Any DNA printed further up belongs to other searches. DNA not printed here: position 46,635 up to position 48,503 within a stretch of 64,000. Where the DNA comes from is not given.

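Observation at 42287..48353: Tandem array of four paralogous zinc-ribbon / TM / FN3-like / TlpA-like thioredoxin membrane proteins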

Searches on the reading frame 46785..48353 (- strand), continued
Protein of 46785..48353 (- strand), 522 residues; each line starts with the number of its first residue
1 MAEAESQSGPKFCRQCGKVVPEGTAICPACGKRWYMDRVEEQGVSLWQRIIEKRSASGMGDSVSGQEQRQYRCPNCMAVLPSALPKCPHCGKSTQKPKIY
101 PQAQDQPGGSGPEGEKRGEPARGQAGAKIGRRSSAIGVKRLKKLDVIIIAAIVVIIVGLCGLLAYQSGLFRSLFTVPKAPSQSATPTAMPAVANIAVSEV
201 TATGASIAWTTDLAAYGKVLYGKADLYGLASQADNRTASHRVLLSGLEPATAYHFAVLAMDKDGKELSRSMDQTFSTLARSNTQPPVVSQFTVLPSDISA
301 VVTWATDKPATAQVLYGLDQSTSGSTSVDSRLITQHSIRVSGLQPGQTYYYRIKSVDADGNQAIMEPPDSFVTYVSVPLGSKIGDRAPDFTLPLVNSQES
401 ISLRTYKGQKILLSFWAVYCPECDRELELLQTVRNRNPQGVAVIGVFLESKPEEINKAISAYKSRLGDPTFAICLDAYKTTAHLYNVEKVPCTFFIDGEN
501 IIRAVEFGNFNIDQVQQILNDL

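Call 13: find_related_loci(query=A1, collection=genome_contigs, flank=10000)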
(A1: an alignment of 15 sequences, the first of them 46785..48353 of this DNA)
Query A1 (522 aa) in genome_contigs; peptide patterns used: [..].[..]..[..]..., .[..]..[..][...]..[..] (x = any residue, [..] = any of these).
599 stretches matched a pattern (row limit reached: there are more); 241 encode a relative of the query (tblastn E <= 1e-3); the best 80 are kept; 79 distinct loci.
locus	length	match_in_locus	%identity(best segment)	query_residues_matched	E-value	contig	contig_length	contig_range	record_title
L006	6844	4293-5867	61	1-517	0e+0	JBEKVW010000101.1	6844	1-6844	MAG: Dehalococcoidia bacterium isolate SPRUCE 613 SPRUCE_613_101, whole genome shotgun sequence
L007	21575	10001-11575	61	1-517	0e+0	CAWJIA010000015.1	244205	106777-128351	MAG: uncultured Chloroflexia bacterium isolate MFD03726.bin.1.148 genome assembly, contig: contig_55008, whole genome sh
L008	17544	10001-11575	60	1-517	0e+0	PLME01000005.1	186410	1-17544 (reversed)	MAG: Dehalococcoidia bacterium isolate fen_1075 73.20120800_E3S.24_contig_222, whole genome shotgun sequence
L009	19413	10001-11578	57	1-520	0e+0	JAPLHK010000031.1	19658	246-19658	MAG: Chloroflexota bacterium isolate LacPavin_0419_WC90_MAG_53_8 LacPavin_0419_WC90_scaffold_698731, whole genome shotgu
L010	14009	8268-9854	55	1-522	0e+0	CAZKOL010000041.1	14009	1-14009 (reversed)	MAG TPA_asm: uncultured Dehalococcoidales bacterium isolate SRP178699_co2_170 genome assembly, contig: NODE_3730_length_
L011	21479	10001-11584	57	1-522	0e+0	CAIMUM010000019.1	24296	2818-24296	MAG: uncultured Dehalococcoidia bacterium isolate A14_bin-2372 genome assembly, contig: bin-2372:019/231, whole genome s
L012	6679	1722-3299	57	1-520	0e+0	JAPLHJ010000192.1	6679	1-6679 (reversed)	MAG: Chloroflexota bacterium isolate LacPavin_0419_WC70L_MAG_53_9 LacPavin_0419_WC70L_scaffold_88067, whole genome shotg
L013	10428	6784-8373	55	1-522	0e+0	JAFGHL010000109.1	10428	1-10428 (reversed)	MAG: Dehalococcoidia bacterium isolate Zod_Metabat.1459 k87_12663452, whole genome shotgun sequence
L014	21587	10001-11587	54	1-522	0e+0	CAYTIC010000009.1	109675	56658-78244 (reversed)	MAG TPA_asm: uncultured Dehalococcoidales bacterium isolate SRP302447_co3_791 genome assembly, contig: NODE_489_length_1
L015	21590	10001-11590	55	1-522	0e+0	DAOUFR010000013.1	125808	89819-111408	MAG TPA_asm: Dehalococcoidia bacterium isolate R125_62 2693, whole genome shotgun sequence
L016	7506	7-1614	54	1-522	0e+0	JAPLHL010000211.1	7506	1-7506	MAG: Chloroflexota bacterium isolate LacPavin_0920_SED4_MAG_48_8 LacPavin_0920_SED4_scaffold_2112477, whole genome shotg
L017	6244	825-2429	55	1-522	0e+0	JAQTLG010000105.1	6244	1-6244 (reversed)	MAG: Dehalococcoidia bacterium isolate STA_11 NODE_29236_length_6244_cov_2.588197_Sandtown_A, whole genome shotgun seque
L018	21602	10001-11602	52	1-522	0e+0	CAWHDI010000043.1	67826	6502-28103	MAG: uncultured Chloroflexia bacterium isolate MFD03726.bin.2.168 genome assembly, contig: contig_83673, whole genome sh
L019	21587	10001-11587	53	1-522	0e+0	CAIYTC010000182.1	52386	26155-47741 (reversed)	MAG: uncultured Dehalococcoidia bacterium isolate AlinenSedimentsD1_bin-0298 genome assembly, contig: bin-0298:182/296,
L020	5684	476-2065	53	1-522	4e-180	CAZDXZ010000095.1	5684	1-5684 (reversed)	MAG TPA_asm: uncultured Dehalococcoidales bacterium isolate SRP098346_co1_76 genome assembly, contig: NODE_20857_length_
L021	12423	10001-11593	48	1-522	1e-171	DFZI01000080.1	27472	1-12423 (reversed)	MAG TPA_asm: Dehalococcoidia bacterium UBA4060 UBA4060_contig_14434, whole genome shotgun sequence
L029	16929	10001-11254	33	88-522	6e-64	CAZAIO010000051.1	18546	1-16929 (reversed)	MAG TPA_asm: uncultured Dehalococcoidales bacterium isolate binchicken_co129_861 genome assembly, contig: NODE_8726_leng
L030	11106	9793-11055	31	97-522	1e-54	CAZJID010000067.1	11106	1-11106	MAG TPA_asm: uncultured Dehalococcoidales bacterium isolate SRP214966_co4_401 genome assembly, contig: NODE_6246_length_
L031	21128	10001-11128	35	131-516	6e-59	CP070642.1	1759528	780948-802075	MAG: Chloroflexota bacterium isolate bin905 chromosome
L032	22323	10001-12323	30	100-522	7e-49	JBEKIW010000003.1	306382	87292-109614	MAG: Dehalococcoidia bacterium isolate SPRUCE 309 SPRUCE_309_3, whole genome shotgun sequence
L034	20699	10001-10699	38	192-522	5e-42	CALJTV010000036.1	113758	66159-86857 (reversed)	MAG: uncultured Dehalococcoidia bacterium isolate S1_Bin_MAXBIN__111_1 genome assembly, contig: c_000002007767, whole ge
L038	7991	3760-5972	26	187-520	4e-30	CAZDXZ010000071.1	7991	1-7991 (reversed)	MAG TPA_asm: uncultured Dehalococcoidales bacterium isolate SRP098346_co1_76 genome assembly, contig: NODE_12306_length_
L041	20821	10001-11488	27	154-522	3e-34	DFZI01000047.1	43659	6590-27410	MAG TPA_asm: Dehalococcoidia bacterium UBA4060 UBA4060_contig_12229, whole genome shotgun sequence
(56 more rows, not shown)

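Call 22: search_protein_families(library=pfam, proteins=[L031:6654-9050:+, L031:9284-11155:+, L029:8846-11260:+, L030:7313-8992:+, L034:7288-9003:+, L032:9587-11302:+, L032:11382-12326:+, L032:12485-13435:+, L041:9110-11494:+, L011:11713-13608:+], max_evalue=0.0001)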
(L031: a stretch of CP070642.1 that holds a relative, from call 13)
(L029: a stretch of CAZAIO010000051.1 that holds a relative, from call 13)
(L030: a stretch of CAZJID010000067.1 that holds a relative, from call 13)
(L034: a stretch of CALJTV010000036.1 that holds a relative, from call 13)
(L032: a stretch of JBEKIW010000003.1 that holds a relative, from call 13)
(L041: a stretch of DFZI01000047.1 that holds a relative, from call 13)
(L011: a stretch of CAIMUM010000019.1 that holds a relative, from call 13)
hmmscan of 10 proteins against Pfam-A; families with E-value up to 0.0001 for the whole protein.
L031:6654-9050:+ (798 aa): 5 families
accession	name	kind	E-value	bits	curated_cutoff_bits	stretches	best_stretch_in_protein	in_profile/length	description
PF06808.19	DctM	-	6.7e-69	233.1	23.8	1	12-306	2-296/413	Tripartite ATP-independent periplasmic transporter, DctM component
PF00578.27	AhpC-TSA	-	6e-16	59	26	1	627-778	1-123/124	AhpC/TSA family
PF18998.6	Flg_new_2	-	2.9e-12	46.9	23.6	1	455-526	2-72/73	Divergent InlB B-repeat domain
PF08534.16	Redoxin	-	2.4e-11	44.1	26.6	1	627-792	2-146/148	Redoxin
PF16656.11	Pur_ac_phosph_N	-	1.2e-07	32.7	30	1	538-603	8-82/93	Purple acid Phosphatase, N-terminal domain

L031:9284-11155:+ (623 aa): 9 families
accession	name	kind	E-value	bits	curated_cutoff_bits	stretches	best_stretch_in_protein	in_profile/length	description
PF00578.27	AhpC-TSA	-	6.9e-26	91.1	26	1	484-605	1-124/124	AhpC/TSA family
PF08534.16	Redoxin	-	2.6e-22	79.6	26.6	1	483-611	1-137/148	Redoxin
PF16656.11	Pur_ac_phosph_N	-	3.1e-21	76.2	30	2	395-474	9-93/93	Purple acid Phosphatase, N-terminal domain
PF00041.27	fn3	-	1.4e-13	51.3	25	2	293-369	2-75/84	Fibronectin type III domain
PF12773.13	DZR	-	6.9e-11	42.6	27.3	1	8-48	1-45/45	Double zinc ribbon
PF13240.11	Zn_Ribbon_1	-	1e-09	38.3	25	1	30-49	2-21/23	zinc-ribbon domain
PF16655.11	PhoD_N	-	1.6e-06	29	30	0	403-462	31-83/90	PhoD-like phosphatase, N-terminal domain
PF13905.12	Thioredoxin_8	-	1.1e-05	26.1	27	1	510-600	1-92/94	Thioredoxin-like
PF16893.11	fn3_2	-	1.3e-05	25.7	27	0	292-368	3-79/89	Fibronectin type III domain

L029:8846-11260:+ (804 aa): 6 families
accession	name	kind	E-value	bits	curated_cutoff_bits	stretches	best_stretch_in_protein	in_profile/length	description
PF00578.27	AhpC-TSA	-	8e-24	84.4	26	1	666-784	1-123/124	AhpC/TSA family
PF08534.16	Redoxin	-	3e-21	76.2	26.6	1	666-792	2-138/148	Redoxin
PF16656.11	Pur_ac_phosph_N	-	1.2e-17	64.7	30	2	574-656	5-93/93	Purple acid Phosphatase, N-terminal domain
PF00041.27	fn3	-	3.7e-08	33.9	25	0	574-643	5-72/84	Fibronectin type III domain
PF13905.12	Thioredoxin_8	-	1.1e-07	32.6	27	1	690-780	1-92/94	Thioredoxin-like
PF12773.13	DZR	-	2.3e-05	24.9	27.3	0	41-105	5-45/45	Double zinc ribbon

L030:7313-8992:+ (559 aa): 5 families
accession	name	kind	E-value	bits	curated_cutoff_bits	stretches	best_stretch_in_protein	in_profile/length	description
PF18998.6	Flg_new_2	-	3.7e-13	49.7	23.6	1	226-296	2-72/73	Divergent InlB B-repeat domain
PF00578.27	AhpC-TSA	-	9.3e-13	48.6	26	1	397-539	1-123/124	AhpC/TSA family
PF08534.16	Redoxin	-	3.1e-11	43.7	26.6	1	397-554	2-147/148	Redoxin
PF16656.11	Pur_ac_phosph_N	-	6.4e-08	33.5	30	1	315-373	14-82/93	Purple acid Phosphatase, N-terminal domain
PF10571.15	UPF0547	-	8e-08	32.7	29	0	85-104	3-22/26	Uncharacterised protein family UPF0547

L034:7288-9003:+ (571 aa): 3 families
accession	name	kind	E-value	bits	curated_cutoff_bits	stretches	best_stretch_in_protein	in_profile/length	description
PF00578.27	AhpC-TSA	-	1.7e-15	57.5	26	1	400-546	1-123/124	AhpC/TSA family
PF08534.16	Redoxin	-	3.7e-08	33.7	26.6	1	400-556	2-142/148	Redoxin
PF16656.11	Pur_ac_phosph_N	-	2.3e-06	28.5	30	1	319-376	15-83/93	Purple acid Phosphatase, N-terminal domain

L032:9587-11302:+ (571 aa): 8 families
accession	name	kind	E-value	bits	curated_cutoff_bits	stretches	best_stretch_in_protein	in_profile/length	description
PF00578.27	AhpC-TSA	-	6.3e-22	78.3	26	1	434-549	1-123/124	AhpC/TSA family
PF16656.11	Pur_ac_phosph_N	-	2.7e-13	50.7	30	1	347-420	14-93/93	Purple acid Phosphatase, N-terminal domain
PF08534.16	Redoxin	-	4.1e-12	46.5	26.6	1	435-556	3-137/148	Redoxin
PF00041.27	fn3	-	7.1e-11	42.6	25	1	336-415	4-80/84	Fibronectin type III domain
PF13240.11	Zn_Ribbon_1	-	1.1e-07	31.8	25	0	7-24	2-19/23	zinc-ribbon domain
PF12773.13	DZR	-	1.5e-07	31.9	27.3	1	7-47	1-45/45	Double zinc ribbon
PF24460.1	DUF7575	-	4.2e-06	26.5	28.5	1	4-27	3-26/28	Domain of unknown function (DUF7575)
PF25059.1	FN3_DSCAM-DSCAML_C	-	2.9e-05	24.8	39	0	377-421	38-80/89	DSCAM/DSCAML C-terminal Fn3-like domain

L032:11382-12326:+ (314 aa): 5 families
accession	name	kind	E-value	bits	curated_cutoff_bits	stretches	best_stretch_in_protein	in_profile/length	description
PF00578.27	AhpC-TSA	-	1.2e-29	103.2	26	1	179-295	1-123/124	AhpC/TSA family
PF08534.16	Redoxin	-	1.1e-22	80.8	26.6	1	180-302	3-137/148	Redoxin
PF13905.12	Thioredoxin_8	-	2.8e-09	37.6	27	1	203-292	1-93/94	Thioredoxin-like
PF00041.27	fn3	-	3.9e-09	37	25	1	82-156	3-75/84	Fibronectin type III domain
PF16656.11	Pur_ac_phosph_N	-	8.9e-06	26.6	30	1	84-159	5-91/93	Purple acid Phosphatase, N-terminal domain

L032:12485-13435:+ (316 aa): 7 families
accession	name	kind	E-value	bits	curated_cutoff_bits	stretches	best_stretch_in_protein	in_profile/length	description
PF00578.27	AhpC-TSA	-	7.1e-50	168.5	26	2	33-146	4-123/124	AhpC/TSA family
PF08534.16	Redoxin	-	6.6e-42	143.2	26.6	2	33-159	5-145/148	Redoxin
PF13905.12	Thioredoxin_8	-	5.7e-15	55.9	27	2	54-142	1-92/94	Thioredoxin-like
PF00085.26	Thioredoxin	-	1.3e-09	38.4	23.5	0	206-259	19-71/103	Thioredoxin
PF13098.12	Thioredoxin_2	-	1.3e-08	35.6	27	1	54-156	5-98/104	Thioredoxin-like domain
PF00255.25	GSHPx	-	5.6e-07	29.6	27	0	188-248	4-63/108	Glutathione peroxidase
PF02630.20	SCO1-SenC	-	7.5e-07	29.6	22.8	0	35-105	2-78/134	SCO1/SenC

L041:9110-11494:+ (794 aa): 6 families
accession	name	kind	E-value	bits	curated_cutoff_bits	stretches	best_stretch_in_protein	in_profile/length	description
PF00578.27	AhpC-TSA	-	6.6e-37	126.7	26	2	659-775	2-124/124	AhpC/TSA family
PF08534.16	Redoxin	-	3.1e-28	98.9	26.6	2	659-789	3-147/148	Redoxin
PF00041.27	fn3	-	7.4e-13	49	25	2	570-638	10-75/84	Fibronectin type III domain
PF13905.12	Thioredoxin_8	-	1.1e-10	42.2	27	0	682-770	1-92/94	Thioredoxin-like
PF16656.11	Pur_ac_phosph_N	-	1.3e-10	42.2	30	1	572-633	11-82/93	Purple acid Phosphatase, N-terminal domain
PF25059.1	FN3_DSCAM-DSCAML_C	-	3.4e-05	24.5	39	0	601-656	34-89/89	DSCAM/DSCAML C-terminal Fn3-like domain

L011:11713-13608:+ (631 aa): 6 families
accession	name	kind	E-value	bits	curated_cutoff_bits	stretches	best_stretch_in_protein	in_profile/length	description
PF00578.27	AhpC-TSA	-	1.8e-26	92.9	26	1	495-612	2-123/124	AhpC/TSA family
PF08534.16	Redoxin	-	2.1e-22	79.9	26.6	1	495-618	3-136/148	Redoxin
PF16656.11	Pur_ac_phosph_N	-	4.4e-15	56.5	30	1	404-484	9-93/93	Purple acid Phosphatase, N-terminal domain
PF13905.12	Thioredoxin_8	-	4.5e-10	40.2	27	1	518-608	1-92/94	Thioredoxin-like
PF00085.26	Thioredoxin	-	4.2e-07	30.4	23.5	1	518-562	18-60/103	Thioredoxin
PF00041.27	fn3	-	1.6e-06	28.7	25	0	403-472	9-75/84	Fibronectin type III domain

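Call 26: search_solved_structures(query=A1, max_evalue=0.001)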
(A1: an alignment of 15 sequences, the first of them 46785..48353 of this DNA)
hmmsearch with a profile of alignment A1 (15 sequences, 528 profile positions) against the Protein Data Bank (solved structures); distinct sequences matched with E-value up to 0.001: 60.
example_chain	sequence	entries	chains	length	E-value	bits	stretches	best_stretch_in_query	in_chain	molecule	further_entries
4hqz_A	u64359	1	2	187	1.3e-19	73.1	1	372-526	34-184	Thioredoxin family protein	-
2yp6_A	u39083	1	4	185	2.3e-19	72.3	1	387-526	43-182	THIOREDOXIN FAMILY PROTEIN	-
8q6t_I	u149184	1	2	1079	1.2e-16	63.3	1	202-372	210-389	Titin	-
4nmu_A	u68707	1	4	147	2.6e-14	55.6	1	387-527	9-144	Thiol-disulfide oxidoreductase ResA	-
3kcm_A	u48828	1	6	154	9.4e-14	53.8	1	392-517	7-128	Thioredoxin family protein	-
3c71_A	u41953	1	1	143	4.1e-12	48.4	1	390-522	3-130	Thiol-disulfide oxidoreductase resA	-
3erw_A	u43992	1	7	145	1.8e-11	46.2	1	412-523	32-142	Sporulation thiol-disulfide oxidoreductase A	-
3c73_A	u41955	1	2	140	9.2e-11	43.9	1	393-522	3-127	Thiol-disulfide oxidoreductase resA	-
1st9_A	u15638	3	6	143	9.2e-11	43.9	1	390-522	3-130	Thiol-disulfide oxidoreductase resA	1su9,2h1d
2f9s_A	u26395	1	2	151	1.1e-10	43.6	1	390-522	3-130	Thiol-disulfide oxidoreductase resA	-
3hdc_A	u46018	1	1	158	2.1e-10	42.7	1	388-517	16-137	Thioredoxin family protein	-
3gl3_A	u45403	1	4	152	2.4e-10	42.5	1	390-513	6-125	Putative Thiol:disulfide interchange protein DsbE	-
2h1b_A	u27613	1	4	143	3.4e-10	42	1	390-522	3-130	Thiol-disulfide oxidoreductase resA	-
2h19_A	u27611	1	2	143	3.9e-09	38.5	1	390-522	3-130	Thiol-disulfide oxidoreductase resA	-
2h1a_A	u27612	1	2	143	3.9e-09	38.5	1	390-522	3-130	Thiol-disulfide oxidoreductase resA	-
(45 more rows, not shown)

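Call 41: predict_structure(alignment_id=A1)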
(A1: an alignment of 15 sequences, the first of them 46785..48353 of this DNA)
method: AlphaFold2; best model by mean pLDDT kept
length: 522 residues; sequences in the alignment: 15
mean_pLDDT: 73.7   pTM: 0.33
mean pLDDT of the five models: 73.7, 71.8, 69.5, 66.9, 64.7
residues with pLDDT >= 90: 105; 70-90: 271; 50-70: 58; < 50: 88
segments of 3 or more residues with pLDDT < 50: 1-8, 58-69, 97-141, 168-186, 376-379
pLDDT, mean of each block of 10 residues (from residue 1): 38 77 75 74 68 56 39 74 76 57 29 28 28 33 68 82 58 39 49 92 91 92 86 88 89 93 88 87 79 77 90 95 91 88 86 90 91 59 78 85 86 84 71 82 86 82 82 84 80 85 76 74 68
secondary structure, 60 per line:
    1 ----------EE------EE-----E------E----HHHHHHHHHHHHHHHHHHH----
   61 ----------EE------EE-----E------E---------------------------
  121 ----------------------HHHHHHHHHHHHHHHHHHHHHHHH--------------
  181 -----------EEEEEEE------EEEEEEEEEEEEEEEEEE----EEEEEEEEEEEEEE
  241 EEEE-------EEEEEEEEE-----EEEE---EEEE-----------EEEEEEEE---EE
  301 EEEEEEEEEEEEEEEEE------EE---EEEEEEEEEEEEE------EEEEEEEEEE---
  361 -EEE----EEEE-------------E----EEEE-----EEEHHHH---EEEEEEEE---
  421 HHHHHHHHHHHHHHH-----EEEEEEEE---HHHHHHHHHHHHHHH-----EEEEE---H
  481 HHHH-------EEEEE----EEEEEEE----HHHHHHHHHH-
elements in order: H38-56 H143-166 E192-198 E205-222 E227-244 E252-260 E266-269 E273-276 E288-295 E299-317 E329-341 E348-357 E362-364 E369-372 E391-394 E400-402 H403-406 E410-417 H421-435 E441-448 H452-466 E472-476 H480-484 E492-496 E501-507 H512-521

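Call 44: fold_search(model_id=the predicted structure, library=pdb)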
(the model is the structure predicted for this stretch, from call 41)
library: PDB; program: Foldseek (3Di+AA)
matches with E <= 10: 1966; with E <= 0.001: 1078
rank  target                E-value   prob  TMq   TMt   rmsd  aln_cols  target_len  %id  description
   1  1su9_B                7.6e-12  1.00  0.24  0.88   1.7       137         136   24  Reduced structure of the soluble domain of ResA (released 2004-05-11)
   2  2h19_A                9.5e-12  1.00  0.24  0.88   1.7       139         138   23  Crystal Structure of ResA Cys77Ala Variant (released 2006-09-19)
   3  2f9s_A                1.4e-11  1.00  0.24  0.86   2.0       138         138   25  2nd Crystal Structure Of A Soluble Domain Of ResA In The Oxidised Form (released 2006-04-18)
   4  3gl3_C                1.4e-11  1.00  0.24  0.86   2.3       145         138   27  Crystal structure of a putative Thiol:disulfide interchange protein DsbE from Chlorobium tepidum (released 2009-03-31)
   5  2h1b_A                1.8e-11  1.00  0.24  0.87   1.8       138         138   24  ResA E80Q (released 2006-09-19)
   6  1st9_A                2.7e-11  1.00  0.24  0.87   2.0       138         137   25  Crystal Structure of a Soluble Domain of ResA in the Oxidised Form (released 2004-05-11)
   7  3gl3_D                3.6e-11  1.00  0.24  0.85   2.3       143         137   27  Crystal structure of a putative Thiol:disulfide interchange protein DsbE from Chlorobium tepidum (released 2009-03-31)
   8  1st9_B                5.5e-11  1.00  0.24  0.89   1.6       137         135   24  Crystal Structure of a Soluble Domain of ResA in the Oxidised Form (released 2004-05-11)
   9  3hdc                  5.8e-11  1.00  0.24  0.79   2.7       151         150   29  The crystal structure of thioredoxin protein from Geobacter metallireducens (released 2009-05-26)
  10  4nmu_A                6.2e-11  1.00  0.25  0.85   1.7       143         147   21  Crystal Structure of Thiol-disulfide Oxidoreductase from Bacillus str. 'Ames Ancestor' (released 2013-12-18)
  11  3c71                  6.2e-11  1.00  0.24  0.86   1.8       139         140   24  Structure of a ResA variant with a DsbA-like active site motif (CPHC) (released 2008-08-12)
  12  1su9_A                7.7e-11  1.00  0.24  0.87   1.7       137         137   24  Reduced structure of the soluble domain of ResA (released 2004-05-11)
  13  3gl3_A                8.6e-11  1.00  0.24  0.85   2.2       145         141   27  Crystal structure of a putative Thiol:disulfide interchange protein DsbE from Chlorobium tepidum (released 2009-03-31)
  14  2h19_B                1.1e-10  1.00  0.24  0.87   1.8       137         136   23  Crystal Structure of ResA Cys77Ala Variant (released 2006-09-19)
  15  3c73_B                1.1e-10  1.00  0.24  0.87   1.8       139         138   24  Structure of CEHC variant ResA (released 2008-08-12)
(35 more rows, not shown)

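Call 53: list_cluster_members(proteins=[P0299, window:46785-48353:-, window:44630-46009:-])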
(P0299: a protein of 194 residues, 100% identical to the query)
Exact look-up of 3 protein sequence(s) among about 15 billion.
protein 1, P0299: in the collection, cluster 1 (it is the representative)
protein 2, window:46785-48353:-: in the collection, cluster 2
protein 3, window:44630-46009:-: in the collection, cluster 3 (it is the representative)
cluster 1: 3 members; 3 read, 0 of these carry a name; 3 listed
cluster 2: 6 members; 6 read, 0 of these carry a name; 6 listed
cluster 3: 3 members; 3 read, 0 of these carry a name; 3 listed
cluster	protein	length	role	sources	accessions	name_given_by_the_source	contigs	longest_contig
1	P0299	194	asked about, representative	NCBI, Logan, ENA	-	-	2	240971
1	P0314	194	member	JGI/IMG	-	-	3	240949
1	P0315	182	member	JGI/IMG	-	-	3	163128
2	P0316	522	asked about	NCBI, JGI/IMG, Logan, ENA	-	-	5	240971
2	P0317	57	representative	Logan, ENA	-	-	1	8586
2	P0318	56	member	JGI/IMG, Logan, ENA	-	-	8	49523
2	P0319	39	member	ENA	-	-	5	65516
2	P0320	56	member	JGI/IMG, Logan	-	-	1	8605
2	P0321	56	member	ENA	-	-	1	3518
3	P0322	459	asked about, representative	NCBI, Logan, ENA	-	-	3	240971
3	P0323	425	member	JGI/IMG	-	-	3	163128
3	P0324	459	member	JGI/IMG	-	-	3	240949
